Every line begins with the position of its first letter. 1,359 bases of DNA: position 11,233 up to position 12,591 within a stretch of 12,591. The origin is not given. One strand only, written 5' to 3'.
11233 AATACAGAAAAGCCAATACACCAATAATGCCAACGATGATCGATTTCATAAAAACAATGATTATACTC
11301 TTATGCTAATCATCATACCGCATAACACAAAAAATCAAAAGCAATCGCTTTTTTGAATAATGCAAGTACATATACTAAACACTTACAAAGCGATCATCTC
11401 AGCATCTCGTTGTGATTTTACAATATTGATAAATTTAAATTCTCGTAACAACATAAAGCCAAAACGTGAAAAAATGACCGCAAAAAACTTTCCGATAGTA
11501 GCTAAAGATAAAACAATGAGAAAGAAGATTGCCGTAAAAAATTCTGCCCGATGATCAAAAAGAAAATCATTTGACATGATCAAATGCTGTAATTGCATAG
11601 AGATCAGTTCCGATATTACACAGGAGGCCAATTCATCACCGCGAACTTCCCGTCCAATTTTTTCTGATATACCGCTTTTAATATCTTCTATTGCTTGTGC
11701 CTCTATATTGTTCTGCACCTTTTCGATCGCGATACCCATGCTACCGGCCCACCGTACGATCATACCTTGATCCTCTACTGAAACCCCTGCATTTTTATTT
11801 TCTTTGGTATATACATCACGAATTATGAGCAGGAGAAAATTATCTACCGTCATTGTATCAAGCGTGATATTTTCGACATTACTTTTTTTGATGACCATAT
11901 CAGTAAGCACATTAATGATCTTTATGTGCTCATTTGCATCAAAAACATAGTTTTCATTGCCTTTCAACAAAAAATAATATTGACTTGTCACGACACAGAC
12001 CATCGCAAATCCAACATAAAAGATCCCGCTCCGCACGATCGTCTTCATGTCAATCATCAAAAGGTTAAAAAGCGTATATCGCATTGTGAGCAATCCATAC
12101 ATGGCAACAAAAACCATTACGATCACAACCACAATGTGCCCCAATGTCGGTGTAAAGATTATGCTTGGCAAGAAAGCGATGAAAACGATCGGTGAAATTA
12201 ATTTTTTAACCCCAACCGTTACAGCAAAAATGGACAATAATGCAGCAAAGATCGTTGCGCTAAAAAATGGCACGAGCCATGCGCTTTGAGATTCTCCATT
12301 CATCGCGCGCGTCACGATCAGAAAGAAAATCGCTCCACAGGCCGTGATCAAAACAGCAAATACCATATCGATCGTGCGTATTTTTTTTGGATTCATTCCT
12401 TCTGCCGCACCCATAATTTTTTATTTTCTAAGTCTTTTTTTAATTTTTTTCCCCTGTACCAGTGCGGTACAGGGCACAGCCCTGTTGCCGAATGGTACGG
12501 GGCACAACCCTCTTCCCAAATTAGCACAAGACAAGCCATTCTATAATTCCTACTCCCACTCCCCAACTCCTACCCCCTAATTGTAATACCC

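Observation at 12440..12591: GC-rich structured island with overlapping palindromes, a tandem 28-bp duplication and a C-rich tract at the window edge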

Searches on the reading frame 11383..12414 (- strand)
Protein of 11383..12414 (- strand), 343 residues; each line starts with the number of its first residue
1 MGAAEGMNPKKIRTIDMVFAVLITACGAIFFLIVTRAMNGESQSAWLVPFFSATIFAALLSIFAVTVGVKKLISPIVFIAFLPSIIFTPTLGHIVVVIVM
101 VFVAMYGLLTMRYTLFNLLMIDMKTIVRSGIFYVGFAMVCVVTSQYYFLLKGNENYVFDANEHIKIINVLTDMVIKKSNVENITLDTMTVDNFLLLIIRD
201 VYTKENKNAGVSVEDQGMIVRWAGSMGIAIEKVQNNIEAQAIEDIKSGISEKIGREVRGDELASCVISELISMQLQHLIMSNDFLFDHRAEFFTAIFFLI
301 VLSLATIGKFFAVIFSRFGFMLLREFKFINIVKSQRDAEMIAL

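Call 7: find_encoding_contigs(protein=window:11383-12414:-, flank=10000, max_places=8)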
Protein window:11383-12414:- (343 aa): 1 contig read that carries it; 1 place shown.
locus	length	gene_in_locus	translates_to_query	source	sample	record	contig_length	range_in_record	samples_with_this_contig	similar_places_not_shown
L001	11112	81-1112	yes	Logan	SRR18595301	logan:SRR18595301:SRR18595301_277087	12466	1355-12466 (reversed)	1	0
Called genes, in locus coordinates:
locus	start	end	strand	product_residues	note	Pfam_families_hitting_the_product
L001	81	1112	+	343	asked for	-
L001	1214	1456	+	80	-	-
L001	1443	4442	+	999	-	PF00580:UvrD-helicase, PF13245:AAA_19, PF13361:UvrD_C, PF13538:UvrD_C_2 (faint), PF12705:PDDEXK_1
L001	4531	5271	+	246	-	PF00520:Ion_trans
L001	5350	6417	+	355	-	PF00348:polyprenyl_synt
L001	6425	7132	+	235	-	PF01255:Prenyltransf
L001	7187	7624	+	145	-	PF01894:YjbQ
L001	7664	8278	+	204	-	PF01135:PCMT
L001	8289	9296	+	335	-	PF02618:YceG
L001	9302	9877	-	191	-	PF13482:RNase_H_2, PF10108:DNA_pol_B_exo2 (weak)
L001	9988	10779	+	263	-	PF13529:Peptidase_C39_2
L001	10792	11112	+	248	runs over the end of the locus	PF00565:SNase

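Call 16: search_protein_families(library=pfam, proteins=[window:11383-12414:-], max_evalue=0.1)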
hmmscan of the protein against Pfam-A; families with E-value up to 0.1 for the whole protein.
window:11383-12414:- (343 aa): 0 families

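Call 17: find_homologous_proteins(query=window:11383-12414:-)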
Query window:11383-12414:- (343 aa): 18 proteins with E <= 0.001 among 2203 candidates.
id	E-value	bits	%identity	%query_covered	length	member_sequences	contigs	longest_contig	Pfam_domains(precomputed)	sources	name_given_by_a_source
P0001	1.3e-212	723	100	100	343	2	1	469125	-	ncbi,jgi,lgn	ncbi:MAG: hypothetical protein WC819_02435 [Parcubacteria group bacterium]|jgi:hypothetical protein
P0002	4.6e-133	462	61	100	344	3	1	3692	-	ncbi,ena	-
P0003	4.5e-123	429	56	100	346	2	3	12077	-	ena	-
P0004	1.2e-101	359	49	100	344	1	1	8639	-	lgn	-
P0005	1.3e-97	345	49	100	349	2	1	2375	-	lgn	-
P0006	2.4e-95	338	47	100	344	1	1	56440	-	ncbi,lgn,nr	ncbi:MAG: hypothetical protein CR972_04275 [Candidatus Moraniibacteriota bacterium]|nr:MAG: hypothet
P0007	7.5e-94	333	47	100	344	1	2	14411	-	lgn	-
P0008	9.9e-94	332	48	98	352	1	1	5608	-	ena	-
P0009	5.6e-92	327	45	100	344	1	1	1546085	-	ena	-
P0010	1.2e-91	326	49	98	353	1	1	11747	-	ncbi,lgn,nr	ncbi:MAG: hypothetical protein U9Q12_03115 [Patescibacteria group bacterium]|nr:hypothetical protein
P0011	2.6e-90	321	47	99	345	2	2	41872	-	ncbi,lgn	-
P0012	3.1e-90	321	48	97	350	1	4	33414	-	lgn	-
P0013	2.2e-89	318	46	99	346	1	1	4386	-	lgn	-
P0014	1.2e-86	309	46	97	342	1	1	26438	-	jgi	-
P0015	1.4e-85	306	45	97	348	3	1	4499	-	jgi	-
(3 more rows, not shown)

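Call 19: find_encoding_contigs(protein=P0001, flank=10000, max_places=10)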
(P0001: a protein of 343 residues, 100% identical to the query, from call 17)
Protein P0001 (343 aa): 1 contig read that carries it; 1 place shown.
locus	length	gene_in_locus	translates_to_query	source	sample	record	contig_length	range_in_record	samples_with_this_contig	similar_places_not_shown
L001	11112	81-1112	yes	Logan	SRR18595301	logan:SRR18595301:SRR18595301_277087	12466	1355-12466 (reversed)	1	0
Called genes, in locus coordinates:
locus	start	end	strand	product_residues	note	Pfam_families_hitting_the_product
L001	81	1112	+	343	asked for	-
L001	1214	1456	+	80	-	-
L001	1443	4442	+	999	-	PF00580:UvrD-helicase, PF13245:AAA_19, PF13361:UvrD_C, PF13538:UvrD_C_2 (faint), PF12705:PDDEXK_1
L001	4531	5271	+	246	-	PF00520:Ion_trans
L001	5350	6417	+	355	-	PF00348:polyprenyl_synt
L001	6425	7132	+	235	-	PF01255:Prenyltransf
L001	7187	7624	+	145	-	PF01894:YjbQ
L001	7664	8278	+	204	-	PF01135:PCMT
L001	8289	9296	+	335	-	PF02618:YceG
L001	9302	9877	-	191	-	PF13482:RNase_H_2, PF10108:DNA_pol_B_exo2 (weak)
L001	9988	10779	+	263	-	PF13529:Peptidase_C39_2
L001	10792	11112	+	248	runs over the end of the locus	PF00565:SNase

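Call 25: find_encoding_contigs(protein=P0002, flank=4000, max_places=3)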
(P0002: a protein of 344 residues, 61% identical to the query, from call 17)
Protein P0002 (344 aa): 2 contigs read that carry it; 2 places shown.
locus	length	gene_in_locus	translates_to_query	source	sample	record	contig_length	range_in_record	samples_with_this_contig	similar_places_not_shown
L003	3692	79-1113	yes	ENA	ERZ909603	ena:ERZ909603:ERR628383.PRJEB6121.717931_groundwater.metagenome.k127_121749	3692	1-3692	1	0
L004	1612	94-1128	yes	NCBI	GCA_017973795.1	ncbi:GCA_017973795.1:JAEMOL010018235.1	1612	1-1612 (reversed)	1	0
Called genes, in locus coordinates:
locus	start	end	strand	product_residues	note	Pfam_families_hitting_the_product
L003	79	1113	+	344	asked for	-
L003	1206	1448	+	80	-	-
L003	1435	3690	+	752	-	?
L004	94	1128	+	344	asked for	-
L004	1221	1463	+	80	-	-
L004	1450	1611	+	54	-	?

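Call 26: find_encoding_contigs(protein=P0003, flank=4000, max_places=3)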
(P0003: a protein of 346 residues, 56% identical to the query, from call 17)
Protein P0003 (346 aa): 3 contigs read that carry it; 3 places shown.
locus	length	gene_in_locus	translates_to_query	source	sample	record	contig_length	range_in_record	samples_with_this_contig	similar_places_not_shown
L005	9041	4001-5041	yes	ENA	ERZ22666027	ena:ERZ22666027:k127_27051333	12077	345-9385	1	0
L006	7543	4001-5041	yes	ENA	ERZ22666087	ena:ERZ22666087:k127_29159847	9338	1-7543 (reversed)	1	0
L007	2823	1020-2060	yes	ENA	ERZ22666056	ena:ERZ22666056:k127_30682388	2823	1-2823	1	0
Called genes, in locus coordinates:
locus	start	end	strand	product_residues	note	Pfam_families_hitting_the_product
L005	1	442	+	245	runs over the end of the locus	PF01628:HrcA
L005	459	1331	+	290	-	PF00293:NUDIX, PF01025:GrpE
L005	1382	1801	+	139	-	PF00011:HSP20, PF17886:ArsA_HSP20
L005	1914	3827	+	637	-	PF00012:HSP70, PF06723:MreB_Mbl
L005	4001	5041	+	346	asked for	-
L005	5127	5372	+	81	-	-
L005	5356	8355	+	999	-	PF00580:UvrD-helicase, PF13245:AAA_19, PF13361:UvrD_C, PF13538:UvrD_C_2 (faint), PF12705:PDDEXK_1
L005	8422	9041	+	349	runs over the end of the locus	PF21088:MS_channel_1st, PF00924:MS_channel_2nd, PF21082:MS_channel_3rd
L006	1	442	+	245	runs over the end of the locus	PF01628:HrcA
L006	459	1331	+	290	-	PF00293:NUDIX, PF01025:GrpE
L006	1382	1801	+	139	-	PF00011:HSP20, PF17886:ArsA_HSP20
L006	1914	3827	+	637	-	PF00012:HSP70, PF06723:MreB_Mbl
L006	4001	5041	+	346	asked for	-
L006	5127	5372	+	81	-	-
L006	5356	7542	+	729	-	?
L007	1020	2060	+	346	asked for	-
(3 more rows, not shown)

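Call 29: find_encoding_contigs(protein=P0009, flank=10000, max_places=2)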
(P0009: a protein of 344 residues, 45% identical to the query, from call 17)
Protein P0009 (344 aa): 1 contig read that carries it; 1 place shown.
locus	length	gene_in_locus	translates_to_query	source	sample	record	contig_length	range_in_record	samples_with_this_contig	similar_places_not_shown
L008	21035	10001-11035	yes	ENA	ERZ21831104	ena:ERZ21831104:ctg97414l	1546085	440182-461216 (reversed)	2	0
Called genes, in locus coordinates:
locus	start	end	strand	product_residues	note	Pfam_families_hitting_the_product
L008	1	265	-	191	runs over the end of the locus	PF13482:RNase_H_2, PF10108:DNA_pol_B_exo2 (faint)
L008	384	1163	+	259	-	PF13529:Peptidase_C39_2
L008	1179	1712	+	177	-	PF00565:SNase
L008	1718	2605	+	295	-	PF00730:HhH-GPD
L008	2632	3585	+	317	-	PF02401:LYTB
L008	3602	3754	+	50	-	-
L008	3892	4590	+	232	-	PF02163:Peptidase_M50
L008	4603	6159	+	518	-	PF01979:Amidohydro_1, PF07969:Amidohydro_3 (weak)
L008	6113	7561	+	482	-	PF21799:MurD-like_N, PF08245:Mur_ligase_M, PF02875:Mur_ligase_C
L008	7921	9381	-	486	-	-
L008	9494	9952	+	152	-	-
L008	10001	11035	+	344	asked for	-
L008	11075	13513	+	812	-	PF13540:RCC1_2 (faint), PF25390:WD40_RLD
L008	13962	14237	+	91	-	-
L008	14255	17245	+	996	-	PF00580:UvrD-helicase, PF13245:AAA_19, PF13361:UvrD_C, PF13538:UvrD_C_2 (faint), PF12705:PDDEXK_1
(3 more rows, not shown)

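Call 60: search_protein_families(library=ncbifam, proteins=[window:11383-12414:-], max_evalue=1)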
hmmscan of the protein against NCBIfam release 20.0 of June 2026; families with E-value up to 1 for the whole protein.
window:11383-12414:- (343 aa): 0 families

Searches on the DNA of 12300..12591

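Call 5: search_rna_families(source=window, start=12300, end=12591, threshold=evalue, max_evalue=10, show_alignments=3)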
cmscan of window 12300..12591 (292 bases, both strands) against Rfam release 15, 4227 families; matches with E-value up to 10: 5.
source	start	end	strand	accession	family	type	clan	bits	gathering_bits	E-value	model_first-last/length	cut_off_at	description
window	12451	12502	+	RF00767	mir-150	Gene; miRNA;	-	14.9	55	2.1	22-60/82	no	mir-150 microRNA precursor family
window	12460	12494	+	RF00703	mir-139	Gene; miRNA;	-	12.6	51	9.4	1-68/68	no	mir-139 microRNA precursor family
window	12419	12538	+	RF00457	IRES_mnt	Cis-reg; IRES;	-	11.6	100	0.89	1-203/203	no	Mnt IRES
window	12472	12507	+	RF02448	SpR20_sRNA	Gene; sRNA;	-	11.4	45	8.3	1-45/45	no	Streptococcus sRNA SpR20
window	12386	12442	-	RF00372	sroH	Gene; sRNA;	-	10.4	80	2.4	1-161/161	no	sroH RNA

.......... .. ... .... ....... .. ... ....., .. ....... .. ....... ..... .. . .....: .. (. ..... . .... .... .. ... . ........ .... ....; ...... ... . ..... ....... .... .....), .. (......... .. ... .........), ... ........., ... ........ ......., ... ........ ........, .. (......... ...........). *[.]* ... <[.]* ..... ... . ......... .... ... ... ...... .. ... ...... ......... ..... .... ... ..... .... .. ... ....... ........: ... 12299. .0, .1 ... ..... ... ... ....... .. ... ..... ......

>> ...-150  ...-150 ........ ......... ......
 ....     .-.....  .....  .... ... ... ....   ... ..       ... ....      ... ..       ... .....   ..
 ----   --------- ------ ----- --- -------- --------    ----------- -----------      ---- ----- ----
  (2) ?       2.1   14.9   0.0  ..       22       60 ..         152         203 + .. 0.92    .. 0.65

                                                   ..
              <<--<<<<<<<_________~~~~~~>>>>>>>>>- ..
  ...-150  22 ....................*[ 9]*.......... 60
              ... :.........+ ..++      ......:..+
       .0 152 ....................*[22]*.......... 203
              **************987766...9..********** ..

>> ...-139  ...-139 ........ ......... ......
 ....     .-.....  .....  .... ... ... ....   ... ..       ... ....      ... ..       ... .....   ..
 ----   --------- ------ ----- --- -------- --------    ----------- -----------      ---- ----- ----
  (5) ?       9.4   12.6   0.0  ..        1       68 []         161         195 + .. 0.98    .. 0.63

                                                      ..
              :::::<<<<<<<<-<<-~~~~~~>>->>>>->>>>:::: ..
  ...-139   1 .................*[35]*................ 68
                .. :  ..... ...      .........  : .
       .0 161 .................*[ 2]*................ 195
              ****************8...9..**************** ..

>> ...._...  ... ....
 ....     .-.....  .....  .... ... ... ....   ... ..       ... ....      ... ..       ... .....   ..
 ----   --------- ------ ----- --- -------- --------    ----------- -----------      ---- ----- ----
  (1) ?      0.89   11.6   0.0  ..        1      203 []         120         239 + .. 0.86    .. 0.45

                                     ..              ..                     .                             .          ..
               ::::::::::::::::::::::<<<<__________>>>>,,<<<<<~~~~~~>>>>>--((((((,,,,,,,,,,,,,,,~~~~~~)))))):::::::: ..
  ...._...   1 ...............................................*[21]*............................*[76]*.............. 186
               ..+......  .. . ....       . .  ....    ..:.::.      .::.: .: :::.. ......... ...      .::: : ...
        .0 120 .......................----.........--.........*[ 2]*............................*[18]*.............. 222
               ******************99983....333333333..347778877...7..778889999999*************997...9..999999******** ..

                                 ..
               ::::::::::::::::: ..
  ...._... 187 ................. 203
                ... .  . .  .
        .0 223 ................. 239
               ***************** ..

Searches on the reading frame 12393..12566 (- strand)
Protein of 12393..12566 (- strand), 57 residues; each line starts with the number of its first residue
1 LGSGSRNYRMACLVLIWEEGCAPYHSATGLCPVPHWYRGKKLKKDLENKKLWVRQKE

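Call 48: search_protein_representatives(protein=window:12393-12539:-)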
Query: 48 residues. Proteins with E-value up to 0.001 (for the whole library): 4; up to 1e-10: 1; up to 1e-30: 0. The best 4 are listed.
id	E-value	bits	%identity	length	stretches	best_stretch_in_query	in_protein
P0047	2.0e-12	62.0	39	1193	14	15-43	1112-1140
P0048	1.2e-04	37.7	35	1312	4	7-33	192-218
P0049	2.3e-04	36.8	36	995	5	17-39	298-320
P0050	4.7e-04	35.9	52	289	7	5-25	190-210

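Call 51: find_encoding_contigs(protein=window:12393-12539:-, flank=10000, max_places=10)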
Protein window:12393-12539:- (48 aa): no gene with exactly this product is on record in the collection.

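Call 52: find_encoding_contigs(protein=window:12393-12566:-, flank=10000, max_places=10)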
Protein window:12393-12566:- (57 aa): no gene with exactly this product is on record in the collection.
